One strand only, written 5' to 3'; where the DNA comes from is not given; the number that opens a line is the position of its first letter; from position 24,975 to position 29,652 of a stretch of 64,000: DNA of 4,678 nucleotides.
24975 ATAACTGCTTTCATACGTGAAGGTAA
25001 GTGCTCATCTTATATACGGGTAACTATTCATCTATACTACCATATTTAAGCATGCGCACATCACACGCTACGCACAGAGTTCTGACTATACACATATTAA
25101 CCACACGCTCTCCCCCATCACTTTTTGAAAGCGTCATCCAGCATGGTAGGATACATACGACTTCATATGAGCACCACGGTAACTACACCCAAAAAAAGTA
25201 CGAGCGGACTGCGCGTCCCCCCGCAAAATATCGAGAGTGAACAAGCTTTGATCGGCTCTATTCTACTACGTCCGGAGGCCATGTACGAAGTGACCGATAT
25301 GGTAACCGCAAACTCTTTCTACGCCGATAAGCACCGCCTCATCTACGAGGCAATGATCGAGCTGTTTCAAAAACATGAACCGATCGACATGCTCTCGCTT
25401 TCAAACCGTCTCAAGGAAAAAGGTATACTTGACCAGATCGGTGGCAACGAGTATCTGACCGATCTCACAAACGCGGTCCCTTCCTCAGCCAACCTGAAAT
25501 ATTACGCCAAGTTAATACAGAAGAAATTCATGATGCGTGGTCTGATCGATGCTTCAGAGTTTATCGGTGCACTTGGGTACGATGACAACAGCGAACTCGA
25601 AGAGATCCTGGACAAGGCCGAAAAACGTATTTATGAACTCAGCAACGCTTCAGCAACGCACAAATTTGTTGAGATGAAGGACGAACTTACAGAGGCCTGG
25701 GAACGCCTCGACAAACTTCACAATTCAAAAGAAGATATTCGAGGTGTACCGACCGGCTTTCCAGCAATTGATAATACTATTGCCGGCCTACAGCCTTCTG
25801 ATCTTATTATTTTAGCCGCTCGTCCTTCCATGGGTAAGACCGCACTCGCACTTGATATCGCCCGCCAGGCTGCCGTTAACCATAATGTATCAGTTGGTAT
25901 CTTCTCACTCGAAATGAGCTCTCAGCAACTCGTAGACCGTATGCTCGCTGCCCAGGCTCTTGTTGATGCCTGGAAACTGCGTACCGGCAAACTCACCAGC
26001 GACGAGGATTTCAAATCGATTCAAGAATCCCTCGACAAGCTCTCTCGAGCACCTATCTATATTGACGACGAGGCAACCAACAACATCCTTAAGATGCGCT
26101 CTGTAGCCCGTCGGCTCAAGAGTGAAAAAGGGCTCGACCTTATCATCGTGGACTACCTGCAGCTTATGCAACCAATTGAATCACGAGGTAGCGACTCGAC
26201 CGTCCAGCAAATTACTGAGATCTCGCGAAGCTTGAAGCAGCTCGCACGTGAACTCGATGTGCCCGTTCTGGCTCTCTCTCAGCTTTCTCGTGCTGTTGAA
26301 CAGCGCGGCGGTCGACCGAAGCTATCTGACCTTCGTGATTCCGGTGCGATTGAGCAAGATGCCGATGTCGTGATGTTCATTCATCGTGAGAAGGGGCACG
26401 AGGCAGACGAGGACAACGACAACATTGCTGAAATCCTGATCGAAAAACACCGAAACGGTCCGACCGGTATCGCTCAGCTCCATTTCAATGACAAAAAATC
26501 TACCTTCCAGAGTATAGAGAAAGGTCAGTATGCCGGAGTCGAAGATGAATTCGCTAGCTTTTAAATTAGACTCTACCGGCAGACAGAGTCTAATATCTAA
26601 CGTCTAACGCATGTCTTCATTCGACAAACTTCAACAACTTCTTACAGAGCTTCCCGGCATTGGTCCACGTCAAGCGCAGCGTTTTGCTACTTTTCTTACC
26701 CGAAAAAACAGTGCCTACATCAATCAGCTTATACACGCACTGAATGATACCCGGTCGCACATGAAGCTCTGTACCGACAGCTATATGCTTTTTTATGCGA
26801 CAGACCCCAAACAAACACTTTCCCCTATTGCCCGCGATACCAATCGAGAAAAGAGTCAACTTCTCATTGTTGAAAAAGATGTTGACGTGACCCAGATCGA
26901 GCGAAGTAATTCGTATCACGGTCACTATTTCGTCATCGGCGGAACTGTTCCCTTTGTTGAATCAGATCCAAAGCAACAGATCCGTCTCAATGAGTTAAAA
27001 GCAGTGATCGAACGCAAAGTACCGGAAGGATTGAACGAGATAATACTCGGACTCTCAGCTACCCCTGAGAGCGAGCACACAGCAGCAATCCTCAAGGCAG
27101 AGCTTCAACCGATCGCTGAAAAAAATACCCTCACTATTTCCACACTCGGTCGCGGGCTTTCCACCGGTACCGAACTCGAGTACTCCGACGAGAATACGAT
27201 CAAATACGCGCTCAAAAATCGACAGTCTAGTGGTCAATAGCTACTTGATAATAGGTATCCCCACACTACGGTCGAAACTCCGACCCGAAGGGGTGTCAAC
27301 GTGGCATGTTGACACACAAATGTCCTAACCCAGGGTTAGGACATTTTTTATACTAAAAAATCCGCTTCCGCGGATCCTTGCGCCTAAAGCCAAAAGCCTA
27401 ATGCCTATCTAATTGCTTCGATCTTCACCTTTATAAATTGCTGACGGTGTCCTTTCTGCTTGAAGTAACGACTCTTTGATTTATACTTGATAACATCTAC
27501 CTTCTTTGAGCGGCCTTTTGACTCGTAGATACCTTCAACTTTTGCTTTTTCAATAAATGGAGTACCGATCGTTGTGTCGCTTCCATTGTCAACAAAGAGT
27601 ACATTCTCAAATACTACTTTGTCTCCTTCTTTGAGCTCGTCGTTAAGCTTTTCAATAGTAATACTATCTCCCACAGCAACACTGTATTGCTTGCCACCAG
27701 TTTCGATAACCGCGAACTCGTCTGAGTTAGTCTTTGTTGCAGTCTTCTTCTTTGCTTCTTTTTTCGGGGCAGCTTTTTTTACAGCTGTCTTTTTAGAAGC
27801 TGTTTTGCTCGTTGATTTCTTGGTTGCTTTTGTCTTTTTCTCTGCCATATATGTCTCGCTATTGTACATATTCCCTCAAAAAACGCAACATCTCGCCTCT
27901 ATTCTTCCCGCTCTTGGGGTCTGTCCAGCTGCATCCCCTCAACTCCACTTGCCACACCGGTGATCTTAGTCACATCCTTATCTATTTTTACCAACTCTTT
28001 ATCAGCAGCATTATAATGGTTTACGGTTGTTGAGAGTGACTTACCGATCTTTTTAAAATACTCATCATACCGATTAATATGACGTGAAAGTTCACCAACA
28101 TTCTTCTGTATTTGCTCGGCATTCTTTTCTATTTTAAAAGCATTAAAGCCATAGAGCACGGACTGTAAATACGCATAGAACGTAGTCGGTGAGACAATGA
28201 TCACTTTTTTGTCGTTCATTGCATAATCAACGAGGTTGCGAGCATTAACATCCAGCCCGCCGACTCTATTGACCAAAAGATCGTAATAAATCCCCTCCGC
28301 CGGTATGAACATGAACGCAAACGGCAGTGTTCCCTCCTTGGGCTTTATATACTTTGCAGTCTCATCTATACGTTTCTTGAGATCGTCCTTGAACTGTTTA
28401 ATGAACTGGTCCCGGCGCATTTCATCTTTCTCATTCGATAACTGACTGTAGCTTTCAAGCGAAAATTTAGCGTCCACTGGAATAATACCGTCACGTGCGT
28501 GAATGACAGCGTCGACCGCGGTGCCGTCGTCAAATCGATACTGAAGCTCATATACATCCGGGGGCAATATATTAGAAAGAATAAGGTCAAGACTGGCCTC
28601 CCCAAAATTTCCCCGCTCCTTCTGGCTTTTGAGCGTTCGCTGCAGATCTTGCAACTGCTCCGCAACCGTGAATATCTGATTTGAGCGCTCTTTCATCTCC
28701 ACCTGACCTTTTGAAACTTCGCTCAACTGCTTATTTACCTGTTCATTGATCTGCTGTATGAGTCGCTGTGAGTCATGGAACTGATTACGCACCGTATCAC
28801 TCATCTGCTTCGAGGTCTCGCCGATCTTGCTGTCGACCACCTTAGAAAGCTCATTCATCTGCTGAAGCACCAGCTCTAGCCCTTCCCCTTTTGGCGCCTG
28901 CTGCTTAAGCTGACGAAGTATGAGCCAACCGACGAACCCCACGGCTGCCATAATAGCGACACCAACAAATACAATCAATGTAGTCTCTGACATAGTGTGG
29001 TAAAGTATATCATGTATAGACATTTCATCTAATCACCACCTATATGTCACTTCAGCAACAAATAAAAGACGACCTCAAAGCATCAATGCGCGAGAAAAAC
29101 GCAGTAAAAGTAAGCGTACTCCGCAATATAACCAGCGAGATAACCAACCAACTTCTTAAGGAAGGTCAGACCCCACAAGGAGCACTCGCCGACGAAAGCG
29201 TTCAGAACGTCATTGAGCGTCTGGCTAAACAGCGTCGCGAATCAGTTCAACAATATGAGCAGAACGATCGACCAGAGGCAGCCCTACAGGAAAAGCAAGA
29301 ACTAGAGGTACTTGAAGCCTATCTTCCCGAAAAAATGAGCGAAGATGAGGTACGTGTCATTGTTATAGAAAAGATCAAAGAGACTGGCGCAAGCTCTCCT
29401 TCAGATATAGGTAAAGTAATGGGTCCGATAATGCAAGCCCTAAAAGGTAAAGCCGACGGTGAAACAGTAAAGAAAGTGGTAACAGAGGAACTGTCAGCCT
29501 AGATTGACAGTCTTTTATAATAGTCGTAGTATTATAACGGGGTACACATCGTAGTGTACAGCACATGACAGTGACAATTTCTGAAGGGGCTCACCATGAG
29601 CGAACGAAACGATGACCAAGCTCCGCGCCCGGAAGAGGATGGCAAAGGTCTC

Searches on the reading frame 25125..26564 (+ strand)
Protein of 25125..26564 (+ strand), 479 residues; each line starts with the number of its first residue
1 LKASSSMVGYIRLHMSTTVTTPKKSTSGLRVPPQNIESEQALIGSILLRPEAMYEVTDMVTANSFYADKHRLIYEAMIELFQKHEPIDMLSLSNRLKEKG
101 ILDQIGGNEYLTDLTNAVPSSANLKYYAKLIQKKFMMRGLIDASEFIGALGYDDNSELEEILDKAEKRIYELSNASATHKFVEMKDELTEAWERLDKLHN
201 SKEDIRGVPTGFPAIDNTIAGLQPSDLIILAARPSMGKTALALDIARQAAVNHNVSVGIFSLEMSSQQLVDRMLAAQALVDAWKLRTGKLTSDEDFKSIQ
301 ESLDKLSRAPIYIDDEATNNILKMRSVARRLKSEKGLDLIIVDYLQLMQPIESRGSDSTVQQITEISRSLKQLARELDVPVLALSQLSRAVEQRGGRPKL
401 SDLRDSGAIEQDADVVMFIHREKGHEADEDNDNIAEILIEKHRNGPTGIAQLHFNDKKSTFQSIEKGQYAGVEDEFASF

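Call 10: search_protein_families(library=pfam, proteins=[window:25125-26564:+])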
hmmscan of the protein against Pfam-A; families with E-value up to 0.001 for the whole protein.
window:25125-26564:+ (479 aa): 3 families
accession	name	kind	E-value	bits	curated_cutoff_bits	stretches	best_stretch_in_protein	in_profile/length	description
PF03796.21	DnaB_C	-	3.6e-101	338.3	27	1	207-462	1-254/255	DnaB-like helicase C terminal domain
PF00772.26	DnaB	-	2e-36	124.6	23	1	32-132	2-102/103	DnaB-like helicase N terminal domain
PF13481.12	AAA_25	-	3e-12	47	27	1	204-387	11-190/195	AAA domain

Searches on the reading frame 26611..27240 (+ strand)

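Call 10: search_protein_families(library=pfam, proteins=[window:26611-27240:+])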
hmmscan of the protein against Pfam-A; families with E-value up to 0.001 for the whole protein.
window:26611-27240:+ (209 aa): 4 families
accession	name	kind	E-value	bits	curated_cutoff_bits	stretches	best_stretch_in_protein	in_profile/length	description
PF21176.3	RecR_HhH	-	2.7e-08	33.9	27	1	5-46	2-43/45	RecR, helix-hairpin-helix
PF21175.2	RecR_C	-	1.7e-07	30.9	22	1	182-205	1-24/24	RecR, C-terminal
PF13662.12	Toprim_4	-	1.6e-06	28.7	25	1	82-165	1-74/85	Toprim domain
PF01751.28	Toprim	-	3.9e-05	24.2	23.1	1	84-172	2-87/96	Toprim domain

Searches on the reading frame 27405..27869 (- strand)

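Call 10: search_protein_families(library=pfam, proteins=[window:27405-27869:-])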
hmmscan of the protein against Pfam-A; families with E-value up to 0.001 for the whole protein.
window:27405-27869:- (154 aa): 1 family
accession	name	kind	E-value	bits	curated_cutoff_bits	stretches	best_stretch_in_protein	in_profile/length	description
PF00829.26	Ribosomal_L21p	-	1.4e-30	105.9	27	1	52-153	2-99/99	Ribosomal prokaryotic L21 protein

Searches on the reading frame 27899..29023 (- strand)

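Call 10: search_protein_families(library=pfam, proteins=[window:27899-29023:-])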
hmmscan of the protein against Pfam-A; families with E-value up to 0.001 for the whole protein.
window:27899-29023:- (374 aa): 2 families
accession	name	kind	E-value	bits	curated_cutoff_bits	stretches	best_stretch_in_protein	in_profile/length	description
PF02646.22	RmuC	-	1.6e-56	192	26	1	72-345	4-271/291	RmuC family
PF00015.26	MCPsignal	-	2.8e-05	24.5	34.6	0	45-135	66-155/172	Methyl-accepting chemotaxis protein (MCP) signalling domain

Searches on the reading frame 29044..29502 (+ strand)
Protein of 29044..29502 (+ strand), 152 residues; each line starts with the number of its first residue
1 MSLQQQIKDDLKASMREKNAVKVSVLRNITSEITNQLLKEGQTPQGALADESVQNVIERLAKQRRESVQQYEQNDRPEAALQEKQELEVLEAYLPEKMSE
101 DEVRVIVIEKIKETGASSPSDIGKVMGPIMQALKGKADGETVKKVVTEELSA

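Call 10: search_protein_families(library=pfam, proteins=[window:29044-29502:+])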
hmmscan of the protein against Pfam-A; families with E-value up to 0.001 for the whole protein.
window:29044-29502:+ (152 aa): 2 families
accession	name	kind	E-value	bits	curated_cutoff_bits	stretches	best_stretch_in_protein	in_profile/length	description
PF09424.15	YqeY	-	7.1e-43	146.6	27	1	5-150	2-143/143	Yqey-like protein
PF02637.23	GatB_Yqey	-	0.00044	20.6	27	0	18-150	28-148/148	GatB domain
